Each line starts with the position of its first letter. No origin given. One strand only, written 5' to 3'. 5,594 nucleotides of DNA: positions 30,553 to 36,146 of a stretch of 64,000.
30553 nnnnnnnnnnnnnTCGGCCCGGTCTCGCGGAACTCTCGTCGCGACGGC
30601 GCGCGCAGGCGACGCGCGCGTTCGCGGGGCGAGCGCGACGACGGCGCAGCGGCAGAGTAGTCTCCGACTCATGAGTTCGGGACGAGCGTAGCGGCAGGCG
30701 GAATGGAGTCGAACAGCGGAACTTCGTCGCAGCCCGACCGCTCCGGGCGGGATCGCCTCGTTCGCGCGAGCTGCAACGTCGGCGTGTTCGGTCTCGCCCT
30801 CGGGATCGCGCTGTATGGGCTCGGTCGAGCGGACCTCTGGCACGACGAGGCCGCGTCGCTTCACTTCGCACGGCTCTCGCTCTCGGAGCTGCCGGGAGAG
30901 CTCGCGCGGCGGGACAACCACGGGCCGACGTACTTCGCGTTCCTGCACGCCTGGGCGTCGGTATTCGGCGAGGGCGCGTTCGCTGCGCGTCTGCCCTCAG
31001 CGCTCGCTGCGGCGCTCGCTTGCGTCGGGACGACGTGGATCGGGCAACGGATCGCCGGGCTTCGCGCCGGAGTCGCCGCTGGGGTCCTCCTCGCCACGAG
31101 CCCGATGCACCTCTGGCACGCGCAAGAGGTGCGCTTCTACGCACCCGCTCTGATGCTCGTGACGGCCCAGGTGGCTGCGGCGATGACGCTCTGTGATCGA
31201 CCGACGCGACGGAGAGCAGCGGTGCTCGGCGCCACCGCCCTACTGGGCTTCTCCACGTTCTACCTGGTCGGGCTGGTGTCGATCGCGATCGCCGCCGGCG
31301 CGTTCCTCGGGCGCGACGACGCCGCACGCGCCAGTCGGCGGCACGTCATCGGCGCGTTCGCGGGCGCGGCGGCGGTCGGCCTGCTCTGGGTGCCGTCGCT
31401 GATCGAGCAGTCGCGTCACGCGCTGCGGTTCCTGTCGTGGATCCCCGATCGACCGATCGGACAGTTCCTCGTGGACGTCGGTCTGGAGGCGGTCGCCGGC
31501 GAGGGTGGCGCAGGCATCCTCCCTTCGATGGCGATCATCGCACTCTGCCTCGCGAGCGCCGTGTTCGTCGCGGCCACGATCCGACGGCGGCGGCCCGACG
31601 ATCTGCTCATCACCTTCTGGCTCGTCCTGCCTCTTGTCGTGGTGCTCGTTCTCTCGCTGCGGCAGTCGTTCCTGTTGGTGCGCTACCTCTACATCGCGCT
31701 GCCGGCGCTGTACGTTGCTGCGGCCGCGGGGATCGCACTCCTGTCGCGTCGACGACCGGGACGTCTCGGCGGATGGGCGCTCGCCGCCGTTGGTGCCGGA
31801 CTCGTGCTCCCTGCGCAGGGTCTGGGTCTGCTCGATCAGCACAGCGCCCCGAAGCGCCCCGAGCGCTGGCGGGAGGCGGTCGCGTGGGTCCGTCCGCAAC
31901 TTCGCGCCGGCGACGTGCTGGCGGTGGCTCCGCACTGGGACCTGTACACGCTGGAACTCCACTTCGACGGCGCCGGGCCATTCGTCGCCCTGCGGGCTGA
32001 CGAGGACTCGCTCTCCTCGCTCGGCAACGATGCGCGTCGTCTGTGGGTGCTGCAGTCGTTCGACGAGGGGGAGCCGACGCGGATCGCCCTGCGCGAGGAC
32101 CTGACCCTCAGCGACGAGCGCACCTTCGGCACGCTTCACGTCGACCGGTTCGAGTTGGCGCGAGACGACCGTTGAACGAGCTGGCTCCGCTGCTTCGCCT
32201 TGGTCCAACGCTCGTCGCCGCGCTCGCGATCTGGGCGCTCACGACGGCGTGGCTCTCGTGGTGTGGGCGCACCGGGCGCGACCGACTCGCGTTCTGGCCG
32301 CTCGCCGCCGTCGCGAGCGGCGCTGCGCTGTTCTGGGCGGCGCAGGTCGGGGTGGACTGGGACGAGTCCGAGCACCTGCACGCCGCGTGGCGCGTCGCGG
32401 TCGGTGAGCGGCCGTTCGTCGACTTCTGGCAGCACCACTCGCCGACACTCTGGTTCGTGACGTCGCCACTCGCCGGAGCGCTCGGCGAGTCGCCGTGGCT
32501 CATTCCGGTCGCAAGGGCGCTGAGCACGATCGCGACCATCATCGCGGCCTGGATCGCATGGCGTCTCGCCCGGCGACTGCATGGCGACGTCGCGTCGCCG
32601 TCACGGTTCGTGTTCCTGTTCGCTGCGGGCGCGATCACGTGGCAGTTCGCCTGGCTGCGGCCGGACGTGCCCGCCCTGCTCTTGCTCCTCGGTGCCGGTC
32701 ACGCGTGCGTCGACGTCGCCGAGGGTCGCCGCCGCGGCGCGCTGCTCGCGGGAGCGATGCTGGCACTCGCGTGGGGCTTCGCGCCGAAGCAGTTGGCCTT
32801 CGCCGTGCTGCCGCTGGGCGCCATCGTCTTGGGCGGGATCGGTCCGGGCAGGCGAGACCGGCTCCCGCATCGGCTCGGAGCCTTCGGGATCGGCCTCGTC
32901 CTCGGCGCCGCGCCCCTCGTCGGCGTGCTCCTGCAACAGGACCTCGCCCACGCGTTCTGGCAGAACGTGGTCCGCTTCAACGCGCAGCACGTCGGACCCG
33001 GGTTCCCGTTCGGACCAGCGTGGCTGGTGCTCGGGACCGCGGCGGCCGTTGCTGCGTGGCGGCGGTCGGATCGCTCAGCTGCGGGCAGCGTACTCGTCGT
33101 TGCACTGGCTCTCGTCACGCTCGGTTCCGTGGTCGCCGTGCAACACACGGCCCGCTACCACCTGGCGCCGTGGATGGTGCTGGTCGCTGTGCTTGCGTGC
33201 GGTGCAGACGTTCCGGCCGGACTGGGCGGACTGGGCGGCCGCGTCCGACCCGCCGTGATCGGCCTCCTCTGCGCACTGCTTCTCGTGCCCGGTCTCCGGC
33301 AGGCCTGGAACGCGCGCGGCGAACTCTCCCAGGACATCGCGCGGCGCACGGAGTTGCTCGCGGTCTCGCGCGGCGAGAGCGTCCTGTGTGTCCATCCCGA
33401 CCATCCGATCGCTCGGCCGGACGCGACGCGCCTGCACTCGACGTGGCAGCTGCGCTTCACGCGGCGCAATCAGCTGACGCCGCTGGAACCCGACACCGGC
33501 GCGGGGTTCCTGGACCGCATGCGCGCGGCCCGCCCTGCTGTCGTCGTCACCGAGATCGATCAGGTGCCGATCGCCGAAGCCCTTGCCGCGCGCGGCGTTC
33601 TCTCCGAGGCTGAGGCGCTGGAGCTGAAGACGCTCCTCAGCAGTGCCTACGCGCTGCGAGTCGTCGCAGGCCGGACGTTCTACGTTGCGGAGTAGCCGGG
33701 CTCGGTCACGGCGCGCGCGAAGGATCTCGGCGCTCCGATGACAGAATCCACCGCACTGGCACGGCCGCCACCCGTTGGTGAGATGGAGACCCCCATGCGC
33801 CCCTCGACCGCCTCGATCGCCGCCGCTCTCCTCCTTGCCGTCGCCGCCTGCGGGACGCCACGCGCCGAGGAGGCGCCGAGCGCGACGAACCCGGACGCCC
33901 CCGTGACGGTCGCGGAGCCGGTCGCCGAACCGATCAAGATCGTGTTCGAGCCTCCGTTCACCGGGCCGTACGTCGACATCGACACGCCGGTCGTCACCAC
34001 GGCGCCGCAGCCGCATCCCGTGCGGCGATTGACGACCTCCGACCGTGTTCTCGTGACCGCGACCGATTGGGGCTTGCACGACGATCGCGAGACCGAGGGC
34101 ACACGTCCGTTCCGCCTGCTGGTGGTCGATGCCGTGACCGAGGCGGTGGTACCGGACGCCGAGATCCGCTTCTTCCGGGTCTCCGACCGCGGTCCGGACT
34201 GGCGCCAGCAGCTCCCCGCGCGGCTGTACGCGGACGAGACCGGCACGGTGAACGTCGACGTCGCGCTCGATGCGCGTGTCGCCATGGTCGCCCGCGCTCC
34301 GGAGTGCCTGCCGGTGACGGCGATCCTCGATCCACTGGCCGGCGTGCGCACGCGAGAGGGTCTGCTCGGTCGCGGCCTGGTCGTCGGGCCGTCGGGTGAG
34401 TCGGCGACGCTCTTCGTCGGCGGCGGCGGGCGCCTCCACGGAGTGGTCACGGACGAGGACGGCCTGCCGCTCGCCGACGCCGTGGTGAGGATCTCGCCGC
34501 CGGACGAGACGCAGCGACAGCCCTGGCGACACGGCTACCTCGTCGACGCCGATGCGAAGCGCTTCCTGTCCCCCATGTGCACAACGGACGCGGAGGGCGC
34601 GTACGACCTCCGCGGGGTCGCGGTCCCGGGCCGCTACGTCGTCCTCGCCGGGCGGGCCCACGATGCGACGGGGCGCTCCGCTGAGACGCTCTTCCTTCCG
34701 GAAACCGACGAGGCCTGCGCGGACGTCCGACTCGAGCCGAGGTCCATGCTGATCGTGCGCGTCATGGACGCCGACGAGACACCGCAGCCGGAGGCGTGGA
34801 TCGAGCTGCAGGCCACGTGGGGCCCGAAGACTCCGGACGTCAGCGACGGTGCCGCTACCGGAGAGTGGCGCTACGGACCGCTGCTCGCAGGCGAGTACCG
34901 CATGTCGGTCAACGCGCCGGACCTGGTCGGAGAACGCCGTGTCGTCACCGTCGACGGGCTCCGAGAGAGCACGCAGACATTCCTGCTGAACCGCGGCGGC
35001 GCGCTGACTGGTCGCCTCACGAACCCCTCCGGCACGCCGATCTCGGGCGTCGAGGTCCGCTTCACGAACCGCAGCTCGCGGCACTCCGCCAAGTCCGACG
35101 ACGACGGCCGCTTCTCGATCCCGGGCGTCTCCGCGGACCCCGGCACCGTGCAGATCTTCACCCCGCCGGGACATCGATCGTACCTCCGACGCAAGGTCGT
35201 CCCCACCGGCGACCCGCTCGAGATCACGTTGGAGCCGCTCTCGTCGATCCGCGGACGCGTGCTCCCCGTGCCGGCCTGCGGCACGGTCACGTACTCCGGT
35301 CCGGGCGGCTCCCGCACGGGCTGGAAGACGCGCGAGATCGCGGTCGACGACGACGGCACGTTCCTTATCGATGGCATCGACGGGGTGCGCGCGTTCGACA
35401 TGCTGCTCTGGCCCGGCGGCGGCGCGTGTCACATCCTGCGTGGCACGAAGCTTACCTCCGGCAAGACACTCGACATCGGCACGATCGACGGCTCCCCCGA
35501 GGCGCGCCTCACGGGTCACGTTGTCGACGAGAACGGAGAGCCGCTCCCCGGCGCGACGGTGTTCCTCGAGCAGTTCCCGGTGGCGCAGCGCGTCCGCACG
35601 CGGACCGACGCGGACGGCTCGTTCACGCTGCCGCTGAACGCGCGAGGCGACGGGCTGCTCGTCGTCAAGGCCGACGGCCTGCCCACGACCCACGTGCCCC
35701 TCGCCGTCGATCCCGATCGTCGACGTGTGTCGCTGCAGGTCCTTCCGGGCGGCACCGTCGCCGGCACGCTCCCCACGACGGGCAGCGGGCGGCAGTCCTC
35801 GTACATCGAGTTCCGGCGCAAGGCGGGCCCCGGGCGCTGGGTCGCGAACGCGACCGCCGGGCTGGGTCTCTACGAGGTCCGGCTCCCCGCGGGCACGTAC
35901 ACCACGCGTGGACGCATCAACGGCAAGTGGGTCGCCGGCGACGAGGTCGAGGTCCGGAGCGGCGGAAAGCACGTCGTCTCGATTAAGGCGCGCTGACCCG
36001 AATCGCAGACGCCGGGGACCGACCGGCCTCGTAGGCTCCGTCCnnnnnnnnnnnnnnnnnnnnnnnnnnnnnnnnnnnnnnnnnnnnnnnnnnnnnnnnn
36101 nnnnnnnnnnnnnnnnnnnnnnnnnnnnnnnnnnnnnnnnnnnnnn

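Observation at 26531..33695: Polyprenyl-phosphate glycosylation module with four tandem, alternately oriented GT-C (ArnT/PMT-like) paralogs next to a GT2/LAB_N pair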

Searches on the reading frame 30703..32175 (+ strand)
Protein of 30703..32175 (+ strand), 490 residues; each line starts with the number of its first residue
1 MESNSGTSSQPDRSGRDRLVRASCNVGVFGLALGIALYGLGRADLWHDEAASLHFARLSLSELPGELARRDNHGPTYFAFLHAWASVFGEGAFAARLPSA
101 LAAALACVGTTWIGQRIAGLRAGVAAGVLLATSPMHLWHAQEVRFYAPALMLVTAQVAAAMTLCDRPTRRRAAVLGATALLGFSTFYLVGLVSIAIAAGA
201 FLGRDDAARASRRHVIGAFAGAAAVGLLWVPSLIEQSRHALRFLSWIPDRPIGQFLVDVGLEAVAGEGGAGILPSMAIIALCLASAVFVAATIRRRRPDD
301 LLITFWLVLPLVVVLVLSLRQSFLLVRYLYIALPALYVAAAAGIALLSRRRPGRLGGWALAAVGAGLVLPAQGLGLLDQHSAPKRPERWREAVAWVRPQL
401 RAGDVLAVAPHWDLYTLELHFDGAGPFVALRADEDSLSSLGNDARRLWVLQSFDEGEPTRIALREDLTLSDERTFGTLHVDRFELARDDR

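Call 6: search_protein_families(library=pfam, proteins=[window:30703-32175:+], max_evalue=0.01)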
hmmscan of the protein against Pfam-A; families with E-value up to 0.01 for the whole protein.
window:30703-32175:+ (490 aa): 1 family
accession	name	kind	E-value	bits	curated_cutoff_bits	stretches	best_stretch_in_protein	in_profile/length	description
PF13231.12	PMT_2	-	4.9e-09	37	26.1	1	72-231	1-156/160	Dolichyl-phosphate-mannose-protein mannosyltransferase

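Call 7: search_protein_families(library=ncbifam, proteins=[window:30703-32175:+], max_evalue=0.01)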
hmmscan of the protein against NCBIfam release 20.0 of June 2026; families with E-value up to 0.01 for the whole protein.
window:30703-32175:+ (490 aa): 2 families
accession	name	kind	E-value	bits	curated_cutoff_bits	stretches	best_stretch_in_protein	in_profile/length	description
NF052499.1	MnslTaseMT1671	equivalog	8.4e-21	74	900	1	23-351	29-354/523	mannosyltransferase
TIGR03663.1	TIGR03663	subfamily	0.00017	20.8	126.25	1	28-185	7-162/435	flippase activity-associated protein Agl23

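Call 22: search_solved_structures(query=window:30703-32175:+, max_evalue=1, show_alignments=1)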
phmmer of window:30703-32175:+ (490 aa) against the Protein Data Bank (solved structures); distinct sequences matched with E-value up to 1: 0.

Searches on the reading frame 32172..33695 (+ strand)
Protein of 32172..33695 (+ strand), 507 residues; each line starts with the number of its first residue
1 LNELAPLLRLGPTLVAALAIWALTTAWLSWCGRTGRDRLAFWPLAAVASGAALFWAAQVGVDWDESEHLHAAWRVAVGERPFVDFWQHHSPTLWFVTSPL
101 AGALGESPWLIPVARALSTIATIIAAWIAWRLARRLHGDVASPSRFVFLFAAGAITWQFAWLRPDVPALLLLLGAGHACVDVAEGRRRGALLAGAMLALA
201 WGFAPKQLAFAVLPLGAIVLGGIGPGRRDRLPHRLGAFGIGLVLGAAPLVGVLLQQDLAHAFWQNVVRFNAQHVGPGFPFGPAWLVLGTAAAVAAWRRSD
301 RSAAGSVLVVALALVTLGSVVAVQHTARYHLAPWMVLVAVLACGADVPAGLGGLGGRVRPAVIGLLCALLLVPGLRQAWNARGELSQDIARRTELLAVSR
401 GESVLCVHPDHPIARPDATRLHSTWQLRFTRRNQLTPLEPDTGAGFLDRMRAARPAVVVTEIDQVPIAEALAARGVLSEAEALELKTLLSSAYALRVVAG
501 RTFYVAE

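Call 6: search_protein_families(library=pfam, proteins=[window:32172-33695:+], max_evalue=0.01)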
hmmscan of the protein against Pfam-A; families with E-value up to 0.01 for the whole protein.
window:32172-33695:+ (507 aa): 1 family
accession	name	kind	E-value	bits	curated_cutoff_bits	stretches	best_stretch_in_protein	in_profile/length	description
PF13231.12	PMT_2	-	4.4e-06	27.4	26.1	1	113-220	23-129/160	Dolichyl-phosphate-mannose-protein mannosyltransferase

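Call 7: search_protein_families(library=ncbifam, proteins=[window:32172-33695:+], max_evalue=0.01)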
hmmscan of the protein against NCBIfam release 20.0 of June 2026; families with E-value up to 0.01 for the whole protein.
window:32172-33695:+ (507 aa): 0 families

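Call 23: search_solved_structures(query=window:32172-33695:+, max_evalue=1, show_alignments=1)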
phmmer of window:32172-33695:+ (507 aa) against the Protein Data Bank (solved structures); distinct sequences matched with E-value up to 1: 0.

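Call 31: find_homologous_proteins(query=window:32172-33695:+, max_evalue=0.001)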
Query window:32172-33695:+ (507 aa): 4 proteins with E <= 0.001 among 8000 candidates.
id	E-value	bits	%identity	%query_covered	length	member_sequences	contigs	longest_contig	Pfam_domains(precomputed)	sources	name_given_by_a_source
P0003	0.0e+0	1108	100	100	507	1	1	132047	PF13231.13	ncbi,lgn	-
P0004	6.9e-11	60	39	31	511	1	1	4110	PF13231.13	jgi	-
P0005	2.5e-10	58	39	33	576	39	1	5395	PF13231.13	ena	-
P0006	2.1e-8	51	39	26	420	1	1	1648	PF13231.13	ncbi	ncbi:MAG: glycosyltransferase family 39 protein, partial [Candidatus Rokuibacteriota bacterium]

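Call 32: find_encoding_contigs(protein=P0003, flank=2000, max_places=3)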
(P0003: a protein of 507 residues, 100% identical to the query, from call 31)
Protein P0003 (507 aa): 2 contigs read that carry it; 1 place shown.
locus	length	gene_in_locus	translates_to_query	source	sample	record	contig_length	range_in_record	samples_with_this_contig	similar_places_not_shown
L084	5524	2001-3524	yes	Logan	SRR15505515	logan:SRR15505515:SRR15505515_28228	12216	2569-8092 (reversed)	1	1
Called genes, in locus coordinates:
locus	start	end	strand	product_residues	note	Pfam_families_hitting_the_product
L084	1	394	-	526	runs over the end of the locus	-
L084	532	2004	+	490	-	PF13231:PMT_2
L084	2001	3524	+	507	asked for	PF13231:PMT_2 (weak)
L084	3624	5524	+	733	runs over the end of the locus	PF10670:DUF4198 (faint), PF02369:Big_1 (faint), PF17789:MG4 (faint), PF20598:DUF6795 (faint), PF25020:TTR_TEN1-4 (faint), PF13620:CarboxypepD_reg, PF13715:CarbopepD_reg_2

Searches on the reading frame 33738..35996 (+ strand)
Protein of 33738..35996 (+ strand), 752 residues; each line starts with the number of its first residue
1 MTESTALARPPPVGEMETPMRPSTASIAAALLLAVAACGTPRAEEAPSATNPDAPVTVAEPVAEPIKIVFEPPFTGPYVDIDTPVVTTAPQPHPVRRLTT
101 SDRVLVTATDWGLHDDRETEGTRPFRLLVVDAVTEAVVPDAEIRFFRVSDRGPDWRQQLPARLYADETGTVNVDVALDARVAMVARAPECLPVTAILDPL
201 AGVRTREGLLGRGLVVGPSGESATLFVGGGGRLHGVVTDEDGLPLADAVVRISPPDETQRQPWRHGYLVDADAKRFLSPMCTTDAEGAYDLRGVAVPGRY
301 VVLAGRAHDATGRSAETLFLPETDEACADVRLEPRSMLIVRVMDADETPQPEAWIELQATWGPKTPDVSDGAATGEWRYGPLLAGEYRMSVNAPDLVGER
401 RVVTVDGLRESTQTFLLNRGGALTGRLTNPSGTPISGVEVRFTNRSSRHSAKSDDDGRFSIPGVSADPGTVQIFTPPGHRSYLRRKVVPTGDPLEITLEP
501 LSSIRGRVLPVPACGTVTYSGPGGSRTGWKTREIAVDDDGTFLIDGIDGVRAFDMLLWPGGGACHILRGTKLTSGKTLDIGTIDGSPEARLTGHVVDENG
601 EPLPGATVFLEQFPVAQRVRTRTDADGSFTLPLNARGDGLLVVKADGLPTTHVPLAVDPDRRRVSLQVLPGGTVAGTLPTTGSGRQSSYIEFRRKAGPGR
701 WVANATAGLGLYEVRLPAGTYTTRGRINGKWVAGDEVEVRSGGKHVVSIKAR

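Call 6: search_protein_families(library=pfam, proteins=[window:33738-35996:+], max_evalue=0.01)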
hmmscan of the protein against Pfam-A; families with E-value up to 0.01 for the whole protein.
window:33738-35996:+ (752 aa): 13 families
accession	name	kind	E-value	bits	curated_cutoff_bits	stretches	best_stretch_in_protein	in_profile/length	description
PF13620.12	CarboxypepD_reg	-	3.6e-37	127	32.3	3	591-661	2-73/82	Carboxypeptidase regulatory-like domain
PF13715.12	CarbopepD_reg_2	-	3.5e-14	53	32.2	1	591-661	1-68/88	CarboxypepD_reg-like domain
PF02369.22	Big_1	-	4.7e-12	46.3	34.9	1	583-636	13-69/93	Bacterial Ig-like domain (group 1)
PF20598.4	DUF6795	-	2.6e-06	28.1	27.4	0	596-634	5-46/103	Domain of unknown function (DUF6795)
PF10670.15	DUF4198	-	1.5e-05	25.7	34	0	599-638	156-200/209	Domain of unknown function (DUF4198)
PF00775.27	Dioxygenase_C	-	1.8e-05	24.7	27.3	0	233-302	32-98/182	Dioxygenase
PF25020.1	TTR_TEN1-4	-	2.2e-05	24.7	27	0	591-636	9-52/86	Teneurin TTR-like domain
PF17789.7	MG4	-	6.6e-05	23.5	24.7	0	595-635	22-62/95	Macroglobulin domain MG4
PF15976.11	CooC_C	-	0.00022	21.7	29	0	592-654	20-74/93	CS1-pili formation C-terminal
PF09134.16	Invasin_D3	-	0.0023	18.9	33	0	583-643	16-78/98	Invasin, domain 3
PF16371.11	MetallophosN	-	0.004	17.8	35.6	0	425-481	1-51/77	N terminal of Calcineurin-like phosphoesterase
PF24107.1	DUF7382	-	0.0071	16.6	27.4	0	590-612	21-43/65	Domain of unknown function (DUF7382)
PF05688.17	BIg21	-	0.009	17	27.4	0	237-272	10-45/109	Bacterial Immunoglobulin-like 21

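Call 7: search_protein_families(library=ncbifam, proteins=[window:33738-35996:+], max_evalue=0.01)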
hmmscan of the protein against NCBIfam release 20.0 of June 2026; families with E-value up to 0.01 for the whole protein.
window:33738-35996:+ (752 aa): 4 families
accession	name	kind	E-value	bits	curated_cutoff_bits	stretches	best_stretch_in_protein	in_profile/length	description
TIGR04056.1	OMP_RagA_SusC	subfamily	5.4e-11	41.6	368.25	1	591-653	3-59/981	SusC/RagA family TonB-linked outer membrane protein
TIGR04134.1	lipo_with_rSAM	hypoth_equivalog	0.00023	21.2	39.8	0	586-630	35-88/150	radical SAM-associated putative lipoprotein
NF058648.1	ECF_sub_HI1622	equivalog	0.0055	16.7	100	0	415-481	19-88/180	NikL family nickel/cobalt ECF transporter subunit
TIGR02439.1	catechol_proteo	equivalog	0.008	15.2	392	0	233-301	131-194/285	catechol 1,2-dioxygenase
